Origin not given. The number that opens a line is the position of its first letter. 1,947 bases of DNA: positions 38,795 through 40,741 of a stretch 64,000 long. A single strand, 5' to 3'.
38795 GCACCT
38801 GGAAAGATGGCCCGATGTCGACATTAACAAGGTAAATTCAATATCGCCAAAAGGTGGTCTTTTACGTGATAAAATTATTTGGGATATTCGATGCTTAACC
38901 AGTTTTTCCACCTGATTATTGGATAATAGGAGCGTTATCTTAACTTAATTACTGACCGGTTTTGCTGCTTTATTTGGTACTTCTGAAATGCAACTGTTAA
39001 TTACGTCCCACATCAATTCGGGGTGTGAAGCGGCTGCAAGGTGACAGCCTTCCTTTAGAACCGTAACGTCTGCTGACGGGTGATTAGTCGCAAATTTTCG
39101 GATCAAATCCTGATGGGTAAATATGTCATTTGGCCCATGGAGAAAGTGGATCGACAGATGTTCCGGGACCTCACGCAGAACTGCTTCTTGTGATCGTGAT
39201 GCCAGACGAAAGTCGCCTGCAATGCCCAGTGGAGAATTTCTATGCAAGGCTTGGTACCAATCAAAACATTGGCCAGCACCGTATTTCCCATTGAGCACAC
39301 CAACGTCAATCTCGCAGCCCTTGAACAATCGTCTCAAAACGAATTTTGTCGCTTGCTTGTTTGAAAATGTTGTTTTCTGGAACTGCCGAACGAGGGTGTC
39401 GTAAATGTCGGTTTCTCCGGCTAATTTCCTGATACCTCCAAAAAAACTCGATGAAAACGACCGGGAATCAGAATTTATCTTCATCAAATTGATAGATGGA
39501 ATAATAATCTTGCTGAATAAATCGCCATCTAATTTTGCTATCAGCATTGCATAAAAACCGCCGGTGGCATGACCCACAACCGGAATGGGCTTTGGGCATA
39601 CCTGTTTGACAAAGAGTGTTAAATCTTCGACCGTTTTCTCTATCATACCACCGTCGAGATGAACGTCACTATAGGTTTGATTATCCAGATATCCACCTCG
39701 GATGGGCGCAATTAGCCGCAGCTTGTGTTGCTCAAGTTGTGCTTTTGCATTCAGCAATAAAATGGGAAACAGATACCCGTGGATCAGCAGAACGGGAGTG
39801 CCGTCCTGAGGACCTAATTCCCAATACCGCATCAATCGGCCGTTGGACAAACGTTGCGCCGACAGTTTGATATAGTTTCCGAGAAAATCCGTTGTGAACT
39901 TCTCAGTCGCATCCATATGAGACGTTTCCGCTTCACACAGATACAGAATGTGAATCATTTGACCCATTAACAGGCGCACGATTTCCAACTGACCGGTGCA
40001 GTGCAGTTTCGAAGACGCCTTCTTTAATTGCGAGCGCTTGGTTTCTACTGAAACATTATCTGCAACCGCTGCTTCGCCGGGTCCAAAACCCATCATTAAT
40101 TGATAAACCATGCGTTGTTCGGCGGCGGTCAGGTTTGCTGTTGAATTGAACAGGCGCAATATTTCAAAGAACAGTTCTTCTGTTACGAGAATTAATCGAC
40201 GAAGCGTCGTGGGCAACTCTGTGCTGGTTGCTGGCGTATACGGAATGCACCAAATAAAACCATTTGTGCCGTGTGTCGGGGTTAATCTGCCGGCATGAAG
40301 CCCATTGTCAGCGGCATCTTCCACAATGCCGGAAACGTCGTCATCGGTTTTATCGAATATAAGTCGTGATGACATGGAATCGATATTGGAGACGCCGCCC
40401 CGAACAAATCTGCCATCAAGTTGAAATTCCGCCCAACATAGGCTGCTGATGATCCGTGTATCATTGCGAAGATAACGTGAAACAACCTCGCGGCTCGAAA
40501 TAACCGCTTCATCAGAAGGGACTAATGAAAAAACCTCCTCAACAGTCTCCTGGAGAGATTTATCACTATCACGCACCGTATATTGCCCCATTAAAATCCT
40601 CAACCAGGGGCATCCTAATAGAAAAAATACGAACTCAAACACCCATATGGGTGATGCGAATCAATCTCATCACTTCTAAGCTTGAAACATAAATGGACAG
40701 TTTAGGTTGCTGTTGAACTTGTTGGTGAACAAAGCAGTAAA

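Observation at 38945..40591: LuxR-type HTH fused to an alpha/beta-hydrolase fold that has lost its nucleophile (GHATGG): a candidate ligand-sensing pseudo-hydrolase regulator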

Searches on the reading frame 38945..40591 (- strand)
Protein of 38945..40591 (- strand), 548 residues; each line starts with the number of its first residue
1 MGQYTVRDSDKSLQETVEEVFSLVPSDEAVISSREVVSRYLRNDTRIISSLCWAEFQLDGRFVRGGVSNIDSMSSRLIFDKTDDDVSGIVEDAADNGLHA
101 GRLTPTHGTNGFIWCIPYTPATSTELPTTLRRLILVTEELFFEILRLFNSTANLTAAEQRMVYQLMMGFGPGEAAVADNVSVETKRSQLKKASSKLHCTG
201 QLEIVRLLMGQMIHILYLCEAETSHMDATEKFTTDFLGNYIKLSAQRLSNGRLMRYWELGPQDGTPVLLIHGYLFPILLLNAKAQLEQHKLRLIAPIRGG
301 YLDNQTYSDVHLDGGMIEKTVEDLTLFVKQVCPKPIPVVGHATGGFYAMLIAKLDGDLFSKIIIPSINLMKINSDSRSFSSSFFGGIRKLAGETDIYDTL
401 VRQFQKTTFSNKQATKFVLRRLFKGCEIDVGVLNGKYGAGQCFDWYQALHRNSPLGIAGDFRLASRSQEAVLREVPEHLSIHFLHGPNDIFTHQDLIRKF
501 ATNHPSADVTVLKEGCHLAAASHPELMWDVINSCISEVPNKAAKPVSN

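Call 3: search_protein_families(library=pfam, proteins=[window:38945-40591:-], max_evalue=10)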
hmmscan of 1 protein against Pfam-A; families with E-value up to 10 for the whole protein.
window:38945-40591:- (548 aa): 2 families
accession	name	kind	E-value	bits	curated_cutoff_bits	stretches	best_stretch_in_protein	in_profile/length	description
PF12146.15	Hydrolase_4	-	0.012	15.4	27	1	318-364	56-106/239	Serine aminopeptidase, S33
PF12697.13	Abhydrolase_6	-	0.065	14.3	26.3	1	267-525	1-212/217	Alpha/beta hydrolase family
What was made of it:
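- On GerE/LuxR/FixJ-type HTH (Pfam PF00196): The window protein gives no hit at E<=10 (call 3).
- Checked: The window protein alone gives NO Pfam GerE hit even at E<=10 (call 3).
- The window protein itself fails Pfam GerE and hydrolase thresholds (call 3).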

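Call 4: search_protein_families(library=ncbifam, proteins=[window:38945-40591:-], max_evalue=10)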
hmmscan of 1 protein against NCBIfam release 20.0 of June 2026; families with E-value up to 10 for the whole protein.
window:38945-40591:- (548 aa): 6 families
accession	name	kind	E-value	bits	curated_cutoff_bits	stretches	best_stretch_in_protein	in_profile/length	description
NF011457.0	PRK14875.1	equivalog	0.00071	18.6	307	1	251-354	119-218/372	acetoin dehydrogenase dihydrolipoyllysine-residue acetyltransferase subunit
TIGR02427.1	protocat_pcaD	equivalog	0.031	13.7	255.85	1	483-532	198-247/251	3-oxoadipate enol-lactonase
NF050089.1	i_nPHAscl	equivalog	0.043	12.9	300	1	248-363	3-113/288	intracellular short-chain-length polyhydroxyalkanoate depolymerase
NF002043.0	PRK00870.1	subfamily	0.05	13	265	1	235-364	18-145/302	haloalkane dehalogenase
NF051488.1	bifunc_PcaDC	exception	0.052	12.7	390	1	483-538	198-253/375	bifunctional 3-oxoadipate enol-lactonase/4-carboxymuconolactone decarboxylase PcaDC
TIGR03611.1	RutD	equivalog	0.085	12.2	238.5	1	314-364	60-110/258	pyrimidine utilization protein D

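Call 5: search_solved_structures(query=window:38945-40591:-, max_evalue=10, show_alignments=3)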
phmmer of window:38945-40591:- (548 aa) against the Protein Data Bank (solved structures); distinct sequences matched with E-value up to 10: 80 (the best 60 are shown).
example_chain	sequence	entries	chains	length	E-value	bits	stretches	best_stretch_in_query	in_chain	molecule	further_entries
5bov_A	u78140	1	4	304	0.0053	18.5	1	250-305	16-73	Putative epoxide hydrolase protein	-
8hgu_A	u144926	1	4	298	0.012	17.4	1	258-363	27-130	Alpha/beta hydrolase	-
8hgw_A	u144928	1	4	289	0.028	16.2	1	253-366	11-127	Monoalkyl phthalate hydrolase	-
8hgv_A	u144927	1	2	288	0.028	16.2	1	253-366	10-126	Monoethylhexylphthalate hydrolase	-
7c4d_A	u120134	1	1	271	0.048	15.4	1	309-376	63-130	Putative esterase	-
1a88_A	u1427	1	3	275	0.07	14.8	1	249-376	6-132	CHLOROPEROXIDASE L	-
8ynw_A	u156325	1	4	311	0.12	14.1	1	247-364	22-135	Poly(3-hydroxybutyrate) depolymerase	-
6azd_A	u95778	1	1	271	0.14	13.9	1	320-386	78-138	PpKAI2-like H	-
4f5z_A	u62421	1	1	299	0.24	13.1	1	251-273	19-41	Haloalkane dehalogenase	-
7o8b_A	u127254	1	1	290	0.24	13.1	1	251-273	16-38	Haloalkane dehalogenase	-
4kyv_A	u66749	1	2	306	0.24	13.1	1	251-273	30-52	dehalogenase HaloTag2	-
4kaa_A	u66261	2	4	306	0.24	13.1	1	251-273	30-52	Haloalkane dehalogenase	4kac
4wcv_A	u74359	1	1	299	0.24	13.1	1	251-273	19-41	Haloalkane dehalogenase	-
4f60_A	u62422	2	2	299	0.24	13.1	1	251-273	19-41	Haloalkane dehalogenase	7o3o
4fwb_A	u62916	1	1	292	0.25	13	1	251-273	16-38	Haloalkane dehalogenase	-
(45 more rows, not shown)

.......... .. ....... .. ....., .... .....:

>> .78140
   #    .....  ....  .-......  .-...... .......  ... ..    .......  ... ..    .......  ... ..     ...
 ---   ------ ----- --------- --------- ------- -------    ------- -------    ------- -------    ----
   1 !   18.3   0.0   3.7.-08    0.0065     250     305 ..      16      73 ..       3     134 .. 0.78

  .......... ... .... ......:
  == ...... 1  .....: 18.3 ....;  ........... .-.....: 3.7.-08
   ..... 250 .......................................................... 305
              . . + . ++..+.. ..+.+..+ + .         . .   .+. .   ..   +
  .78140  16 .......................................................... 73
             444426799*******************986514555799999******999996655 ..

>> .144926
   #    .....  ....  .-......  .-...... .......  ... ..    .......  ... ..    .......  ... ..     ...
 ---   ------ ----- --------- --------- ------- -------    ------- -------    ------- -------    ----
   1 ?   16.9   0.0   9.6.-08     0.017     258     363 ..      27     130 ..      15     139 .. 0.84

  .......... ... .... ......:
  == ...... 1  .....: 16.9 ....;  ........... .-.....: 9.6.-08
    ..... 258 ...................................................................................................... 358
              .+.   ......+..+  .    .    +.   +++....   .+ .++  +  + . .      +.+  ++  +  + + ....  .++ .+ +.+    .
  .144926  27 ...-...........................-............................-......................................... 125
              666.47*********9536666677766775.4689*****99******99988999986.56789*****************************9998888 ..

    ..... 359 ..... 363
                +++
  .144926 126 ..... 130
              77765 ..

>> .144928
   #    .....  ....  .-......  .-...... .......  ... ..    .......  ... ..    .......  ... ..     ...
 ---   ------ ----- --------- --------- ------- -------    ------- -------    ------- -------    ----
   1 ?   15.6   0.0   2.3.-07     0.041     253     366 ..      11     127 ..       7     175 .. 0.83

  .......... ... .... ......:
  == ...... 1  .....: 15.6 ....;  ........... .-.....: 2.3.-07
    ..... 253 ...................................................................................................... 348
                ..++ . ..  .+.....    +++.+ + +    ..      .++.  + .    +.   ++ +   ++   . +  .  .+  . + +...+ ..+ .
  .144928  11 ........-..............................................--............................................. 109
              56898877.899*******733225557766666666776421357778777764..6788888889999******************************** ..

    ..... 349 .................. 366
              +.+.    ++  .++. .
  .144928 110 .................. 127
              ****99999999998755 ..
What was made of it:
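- Checked: The window protein alone is sub-threshold (calls 3-5).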

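Call 6: find_homologous_proteins(query=window:38945-40591:-, max_evalue=0.001)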
Query window:38945-40591:- (548 aa): 40 proteins with E <= 0.001 among 8000 candidates.
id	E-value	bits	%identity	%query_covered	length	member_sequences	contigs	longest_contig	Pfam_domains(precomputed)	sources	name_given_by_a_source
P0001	0.0e+0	1250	100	100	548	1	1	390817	-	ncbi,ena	-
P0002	6.1e-218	743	61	97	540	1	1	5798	PF00561.27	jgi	jgi:pimeloyl-ACP methyl ester carboxylesterase/DNA-binding CsgD family transcriptional regulator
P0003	1.8e-198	679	56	96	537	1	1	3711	-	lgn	-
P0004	2.6e-182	625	53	97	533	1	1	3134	PF12146.16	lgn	-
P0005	1.6e-180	619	53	97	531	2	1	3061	-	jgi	-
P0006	2.6e-179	615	52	96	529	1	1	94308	PF12697.14,PF00561.27,PF12146.16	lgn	-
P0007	7.4e-170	584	51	96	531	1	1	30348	PF12697.14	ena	-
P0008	1.2e-169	583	49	96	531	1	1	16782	PF12697.14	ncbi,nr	ncbi:MAG: hypothetical protein P8J20_15705 [Novosphingobium sp.]|nr:hypothetical protein [Novosphing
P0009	2.5e-167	576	49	95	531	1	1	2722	PF12697.14,PF00561.27,PF12146.16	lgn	-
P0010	1.0e-165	570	49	93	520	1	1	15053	-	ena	-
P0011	2.2e-165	569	49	96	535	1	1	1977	PF12697.14,PF00561.27,PF12146.16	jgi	jgi:pimeloyl-ACP methyl ester carboxylesterase/DNA-binding CsgD family transcriptional regulator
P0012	2.8e-162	559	48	96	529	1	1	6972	PF12697.14,PF00561.27,PF12146.16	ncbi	ncbi:MAG: alpha/beta fold hydrolase, partial [Pseudomonadota bacterium]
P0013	3.9e-158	545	48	96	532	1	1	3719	-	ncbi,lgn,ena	-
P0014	2.3e-157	543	49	94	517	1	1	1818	PF12697.14,PF00561.27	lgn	-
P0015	5.1e-157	542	47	97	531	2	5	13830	PF12697.14,PF00561.27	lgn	-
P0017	3.6e-155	536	48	96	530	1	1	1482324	PF12146.16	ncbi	-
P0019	4.1e-154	532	47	93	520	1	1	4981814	PF12697.14,PF00561.27,PF12146.16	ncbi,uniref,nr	ncbi:alpha/beta fold hydrolase [Hoeflea ulvae]|uniref:AB hydrolase-1 domain-containing protein n=1 T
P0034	4.7e-128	446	40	95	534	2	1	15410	-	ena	-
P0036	9.7e-124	432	40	96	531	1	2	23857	-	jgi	-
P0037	2.2e-118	414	38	96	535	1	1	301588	PF12697.14,PF12146.16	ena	-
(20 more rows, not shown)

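Call 10: search_protein_families(library=pfam, alignment_id=A1, max_evalue=1)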
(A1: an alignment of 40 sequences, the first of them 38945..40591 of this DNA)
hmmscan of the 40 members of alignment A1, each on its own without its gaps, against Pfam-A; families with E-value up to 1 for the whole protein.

A. member 1, window:38945-40591:- (548 aa): 2 families
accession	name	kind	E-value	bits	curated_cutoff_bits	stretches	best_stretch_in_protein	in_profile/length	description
PF12146.15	Hydrolase_4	-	0.012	15.4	27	1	318-364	56-106/239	Serine aminopeptidase, S33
PF12697.13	Abhydrolase_6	-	0.065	14.3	26.3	1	267-525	1-212/217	Alpha/beta hydrolase family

B. families by the number of members that match (of 40 scanned): 31 families (the first 25 are shown)
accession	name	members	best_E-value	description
PF12146.15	Hydrolase_4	37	3.4e-07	Serine aminopeptidase, S33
PF00561.26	Abhydrolase_1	33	6.9e-10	alpha/beta hydrolase fold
PF12697.13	Abhydrolase_6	25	2.6e-11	Alpha/beta hydrolase family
PF00196.25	GerE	24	2.6e-05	Bacterial regulatory proteins, luxR family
PF00756.26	Esterase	18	2.8e-05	Putative esterase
PF20408.4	Abhydrolase_11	14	4.7e-05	Alpha/beta hydrolase domain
PF08281.18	Sigma70_r4_2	9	0.0022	Sigma-70, region 4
PF10230.15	LIDHydrolase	5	0.00085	Lipid-droplet associated hydrolase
PF00975.26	Thioesterase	4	0.0006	Thioesterase domain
PF04545.22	Sigma70_r4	4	0.033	Sigma-70, region 4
PF02230.22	Abhydrolase_2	3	4.6e-06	Phospholipase/Carboxylesterase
PF00326.27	Peptidase_S9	2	0.022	Prolyl oligopeptidase family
PF24281.2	HVO_2928_N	2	0.052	HVO_2928, N-terminal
PF01738.24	DLH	2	0.12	Dienelactone hydrolase family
PF09383.16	NIL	1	0.0012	NIL domain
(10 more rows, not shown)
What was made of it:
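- On GerE/LuxR/FixJ-type HTH (Pfam PF00196): 24 of 40 homologues hit at E<=1, best 2.6e-5 (call 10).
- On Alpha/beta-hydrolase fold superfamily: 37 of 40 homologues hit Hydrolase_4 or Abhydrolase models (call 10).
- Checked: 24 of 40 homologues hit GerE, best 2.6e-5 (call 10). 37 of 40 homologues hit hydrolase models (call 10).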

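Call 12: search_solved_structures(query=A1, max_evalue=0.01, show_alignments=2)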
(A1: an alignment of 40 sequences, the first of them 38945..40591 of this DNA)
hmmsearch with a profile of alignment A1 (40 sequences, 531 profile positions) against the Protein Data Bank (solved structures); distinct sequences matched with E-value up to 0.01: 67 (the best 60 are shown).
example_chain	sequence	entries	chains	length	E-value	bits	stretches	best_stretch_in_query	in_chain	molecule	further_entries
7c4d_A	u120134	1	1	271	2.2e-09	39.7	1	297-364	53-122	Putative esterase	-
4uhh_A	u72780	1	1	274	6.5e-09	38.1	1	259-362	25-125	ESTERASE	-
4uhc_A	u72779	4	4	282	7.3e-09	37.9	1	259-362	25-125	ESTERASE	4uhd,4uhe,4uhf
5jd6_A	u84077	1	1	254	9.3e-08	34.3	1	460-527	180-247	MGS-MChE2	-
7dq9_A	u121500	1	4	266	3.5e-07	32.4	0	459-525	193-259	Predicted hydrolases or acyltransferases (Alpha/beta hydrolase superfamily)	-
3qit_A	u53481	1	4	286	1.5e-06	30.3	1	262-514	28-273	Polyketide synthase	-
5bov_A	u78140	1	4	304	2.4e-06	29.6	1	242-370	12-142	Putative epoxide hydrolase protein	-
8ynw_A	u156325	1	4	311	3.9e-06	28.9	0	244-362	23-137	Poly(3-hydroxybutyrate) depolymerase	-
8ynv_A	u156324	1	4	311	8.2e-06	27.8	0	244-362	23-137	poly(3-hydroxybutyrate) depolymerase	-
5h3h_A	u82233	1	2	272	2e-05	26.6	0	437-524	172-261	Abhydrolase domain-containing protein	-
1j1i_A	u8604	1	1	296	2.6e-05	26.2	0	466-524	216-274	meta cleavage compound hydrolase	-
5ng7_A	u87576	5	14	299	4.2e-05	25.5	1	259-529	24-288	epoxide hydrolase | Alpha/beta epoxide hydrolase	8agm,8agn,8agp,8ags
5esr_A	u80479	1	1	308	9.7e-05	24.3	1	254-363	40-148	Haloalkane dehalogenase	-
4ns4_A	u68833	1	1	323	0.00015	23.6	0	242-359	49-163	Alpha/beta hydrolase fold protein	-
4l0c_A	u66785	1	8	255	0.00016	23.5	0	257-361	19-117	Deformylase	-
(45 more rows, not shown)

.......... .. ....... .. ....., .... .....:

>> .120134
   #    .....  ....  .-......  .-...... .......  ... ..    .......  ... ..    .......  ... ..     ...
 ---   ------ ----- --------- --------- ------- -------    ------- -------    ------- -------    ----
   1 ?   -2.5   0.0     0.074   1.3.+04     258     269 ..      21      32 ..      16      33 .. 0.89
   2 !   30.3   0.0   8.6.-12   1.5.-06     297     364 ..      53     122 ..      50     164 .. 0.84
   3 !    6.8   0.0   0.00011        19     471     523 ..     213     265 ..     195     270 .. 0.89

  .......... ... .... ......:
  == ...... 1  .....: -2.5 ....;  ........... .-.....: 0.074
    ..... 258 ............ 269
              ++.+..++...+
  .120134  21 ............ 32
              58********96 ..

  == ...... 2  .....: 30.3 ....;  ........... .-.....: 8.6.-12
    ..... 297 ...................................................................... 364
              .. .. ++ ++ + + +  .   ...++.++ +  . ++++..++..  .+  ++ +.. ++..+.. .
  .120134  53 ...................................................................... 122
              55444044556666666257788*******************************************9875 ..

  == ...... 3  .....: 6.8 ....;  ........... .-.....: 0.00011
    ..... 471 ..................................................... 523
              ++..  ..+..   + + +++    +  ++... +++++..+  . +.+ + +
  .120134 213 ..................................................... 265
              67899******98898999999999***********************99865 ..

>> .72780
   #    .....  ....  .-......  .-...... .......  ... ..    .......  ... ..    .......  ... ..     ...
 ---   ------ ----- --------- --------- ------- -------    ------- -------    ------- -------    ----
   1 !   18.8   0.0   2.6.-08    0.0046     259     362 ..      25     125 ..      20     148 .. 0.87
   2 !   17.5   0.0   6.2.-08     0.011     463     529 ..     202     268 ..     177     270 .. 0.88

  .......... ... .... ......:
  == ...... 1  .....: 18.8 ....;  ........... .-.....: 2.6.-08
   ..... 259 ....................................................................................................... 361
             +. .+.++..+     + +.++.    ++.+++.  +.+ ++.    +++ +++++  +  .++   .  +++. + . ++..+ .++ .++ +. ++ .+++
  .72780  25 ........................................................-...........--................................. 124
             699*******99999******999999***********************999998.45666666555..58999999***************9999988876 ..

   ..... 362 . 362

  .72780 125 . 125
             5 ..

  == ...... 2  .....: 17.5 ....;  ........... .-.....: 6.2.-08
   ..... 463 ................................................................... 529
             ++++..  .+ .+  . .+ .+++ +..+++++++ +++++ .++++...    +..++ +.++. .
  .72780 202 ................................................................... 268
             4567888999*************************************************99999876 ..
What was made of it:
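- Checked: The family profile aligns 'GHatGG' onto 'GHSMGG' of esterase 7c4d, and 'gGHl' onto the catalytic 'aGHw/aGHl' (call 12).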

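Call 13: find_encoding_contigs(protein=P0001, flank=10000, max_places=3)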
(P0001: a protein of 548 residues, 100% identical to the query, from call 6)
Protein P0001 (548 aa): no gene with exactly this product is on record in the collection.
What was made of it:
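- Tried and rejected: Exact look-up of the window protein's contig: not on record (call 13).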

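Call 14: find_encoding_contigs(protein=P0019, flank=8000, max_places=2)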
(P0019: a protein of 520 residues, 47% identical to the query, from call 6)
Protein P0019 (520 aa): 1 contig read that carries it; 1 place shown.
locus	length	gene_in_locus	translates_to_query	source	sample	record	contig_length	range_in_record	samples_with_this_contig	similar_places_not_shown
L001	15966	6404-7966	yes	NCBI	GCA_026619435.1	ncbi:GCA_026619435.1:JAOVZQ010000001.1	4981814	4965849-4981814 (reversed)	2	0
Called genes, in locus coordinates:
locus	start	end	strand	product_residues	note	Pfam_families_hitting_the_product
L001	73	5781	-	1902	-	PF27413:SlaA_5th (faint), PF03797:Autotransporter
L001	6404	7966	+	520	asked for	PF00561:Abhydrolase_1, PF12697:Abhydrolase_6 (weak), PF12146:Hydrolase_4 (faint)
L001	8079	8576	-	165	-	PF01047:MarR, PF12802:MarR_2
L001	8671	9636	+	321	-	PF01156:IU_nuc_hydro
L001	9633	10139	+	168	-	-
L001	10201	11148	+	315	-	PF02653:BPD_transp_2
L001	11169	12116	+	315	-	PF00532:Peripla_BP_1, PF13407:Peripla_BP_4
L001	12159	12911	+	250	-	PF02463:SMC_N (faint), PF09818:ABC_ATPase (faint), PF00005:ABC_tran, PF13304:AAA_21 (faint)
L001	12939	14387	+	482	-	PF00370:FGGY_N, PF02782:FGGY_C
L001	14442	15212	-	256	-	PF00392:GntR, PF08279:HTH_11 (faint), PF07729:FCD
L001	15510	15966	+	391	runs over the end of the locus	PF02746:MR_MLE_N, PF13378:MR_MLE_C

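Call 15: find_encoding_contigs(protein=P0017, flank=8000, max_places=2)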
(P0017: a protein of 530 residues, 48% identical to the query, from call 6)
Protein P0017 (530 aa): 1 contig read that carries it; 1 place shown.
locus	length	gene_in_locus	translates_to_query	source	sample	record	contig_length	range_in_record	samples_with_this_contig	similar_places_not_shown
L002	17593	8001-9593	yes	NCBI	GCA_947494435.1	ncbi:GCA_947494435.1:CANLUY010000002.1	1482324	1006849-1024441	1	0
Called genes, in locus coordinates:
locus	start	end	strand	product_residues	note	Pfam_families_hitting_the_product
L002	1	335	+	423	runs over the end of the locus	PF00512:HisKA, PF02518:HATPase_c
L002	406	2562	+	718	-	PF18072:FGAR-AT_linker, PF00586:AIRS, PF02769:AIRS_C, PF00586:AIRS, PF02769:AIRS_C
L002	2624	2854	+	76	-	PF01722:BolA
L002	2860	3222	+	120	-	PF00462:Glutaredoxin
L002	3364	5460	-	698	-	PF00456:Transketolase_N, PF13292:DXP_synthase_N (faint), PF00676:E1_dh (faint), PF02775:TPP_enzyme_C (faint), PF02779:Transket_pyr, PF22613:Transketolase_C_1, PF02780:Transketolase_C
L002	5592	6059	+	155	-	-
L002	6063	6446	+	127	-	PF05164:ZapA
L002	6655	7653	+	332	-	PF00044:Gp_dh_N, PF02800:Gp_dh_C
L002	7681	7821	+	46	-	-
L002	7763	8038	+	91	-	-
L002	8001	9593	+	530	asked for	PF12146:Hydrolase_4 (faint)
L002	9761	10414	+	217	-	-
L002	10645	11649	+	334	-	PF00044:Gp_dh_N, PF02800:Gp_dh_C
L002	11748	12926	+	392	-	PF00162:PGK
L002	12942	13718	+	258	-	PF00106:adh_short, PF08659:KR, PF13561:adh_short_C2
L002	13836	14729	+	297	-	PF00274:Glycolytic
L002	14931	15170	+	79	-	PF04977:DivIC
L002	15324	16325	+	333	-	PF00676:E1_dh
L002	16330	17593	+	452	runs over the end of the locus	PF00364:Biotin_lipoyl, PF25997:BSH_YhbJ (weak), PF02779:Transket_pyr, PF02780:Transketolase_C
